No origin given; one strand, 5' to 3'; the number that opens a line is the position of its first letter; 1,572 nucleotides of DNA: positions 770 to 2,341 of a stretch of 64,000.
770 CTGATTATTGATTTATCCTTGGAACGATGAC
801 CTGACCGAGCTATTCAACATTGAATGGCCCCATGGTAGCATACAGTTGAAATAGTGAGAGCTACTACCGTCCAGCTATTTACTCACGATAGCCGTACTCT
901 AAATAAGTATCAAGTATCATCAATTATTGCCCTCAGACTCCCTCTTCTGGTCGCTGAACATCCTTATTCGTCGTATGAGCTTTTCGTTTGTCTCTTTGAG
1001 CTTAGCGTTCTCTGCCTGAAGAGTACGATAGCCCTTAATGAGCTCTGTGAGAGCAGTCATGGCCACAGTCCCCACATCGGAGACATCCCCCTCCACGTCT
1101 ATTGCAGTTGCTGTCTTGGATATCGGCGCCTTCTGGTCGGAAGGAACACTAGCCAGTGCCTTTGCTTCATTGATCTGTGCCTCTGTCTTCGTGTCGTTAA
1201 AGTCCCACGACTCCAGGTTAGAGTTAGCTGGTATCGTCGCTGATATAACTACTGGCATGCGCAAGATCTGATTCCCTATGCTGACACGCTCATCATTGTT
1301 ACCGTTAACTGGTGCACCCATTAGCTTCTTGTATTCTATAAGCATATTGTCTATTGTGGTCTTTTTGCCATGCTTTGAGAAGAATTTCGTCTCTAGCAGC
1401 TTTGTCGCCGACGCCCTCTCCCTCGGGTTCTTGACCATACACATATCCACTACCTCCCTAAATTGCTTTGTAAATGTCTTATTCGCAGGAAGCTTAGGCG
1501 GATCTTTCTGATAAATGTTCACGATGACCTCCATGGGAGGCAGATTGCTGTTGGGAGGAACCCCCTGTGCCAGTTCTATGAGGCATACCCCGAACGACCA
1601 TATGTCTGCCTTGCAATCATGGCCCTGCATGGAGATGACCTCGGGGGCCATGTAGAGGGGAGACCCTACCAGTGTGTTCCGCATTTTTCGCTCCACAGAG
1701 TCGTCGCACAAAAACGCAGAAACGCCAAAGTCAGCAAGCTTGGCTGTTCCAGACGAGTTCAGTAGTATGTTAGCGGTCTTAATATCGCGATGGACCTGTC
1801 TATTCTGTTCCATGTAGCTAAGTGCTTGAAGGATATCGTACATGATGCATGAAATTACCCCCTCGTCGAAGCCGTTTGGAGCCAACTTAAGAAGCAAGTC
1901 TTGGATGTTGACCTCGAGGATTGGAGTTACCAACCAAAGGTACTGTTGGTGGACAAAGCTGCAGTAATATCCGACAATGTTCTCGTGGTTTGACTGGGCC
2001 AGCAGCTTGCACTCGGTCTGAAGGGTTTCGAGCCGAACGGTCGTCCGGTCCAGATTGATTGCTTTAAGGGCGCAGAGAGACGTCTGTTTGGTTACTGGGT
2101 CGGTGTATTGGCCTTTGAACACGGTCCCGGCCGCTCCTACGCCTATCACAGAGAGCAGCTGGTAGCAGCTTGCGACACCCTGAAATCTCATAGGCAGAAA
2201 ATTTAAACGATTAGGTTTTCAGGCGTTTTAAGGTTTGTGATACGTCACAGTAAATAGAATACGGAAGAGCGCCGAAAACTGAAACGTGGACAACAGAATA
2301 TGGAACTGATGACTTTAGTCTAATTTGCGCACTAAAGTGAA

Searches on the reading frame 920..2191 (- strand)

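Call 34: search_protein_families(library=pfam, proteins=[window:920-2191:-], max_evalue=0.001)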
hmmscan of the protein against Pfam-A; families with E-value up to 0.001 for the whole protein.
window:920-2191:- (423 aa): 3 families
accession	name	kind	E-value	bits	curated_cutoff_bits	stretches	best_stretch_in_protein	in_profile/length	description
PF00069.31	Pkinase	-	1.1e-51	176.2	31.7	1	10-271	1-263/263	Protein kinase domain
PF07714.23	PK_Tyr_Ser-Thr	-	7.8e-44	150.4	23.1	1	12-267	3-256/258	Protein tyrosine and serine/threonine kinase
PF17667.7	Pkinase_fungal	-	0.00028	20.2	24.1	1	119-200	294-379/387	Fungal protein kinase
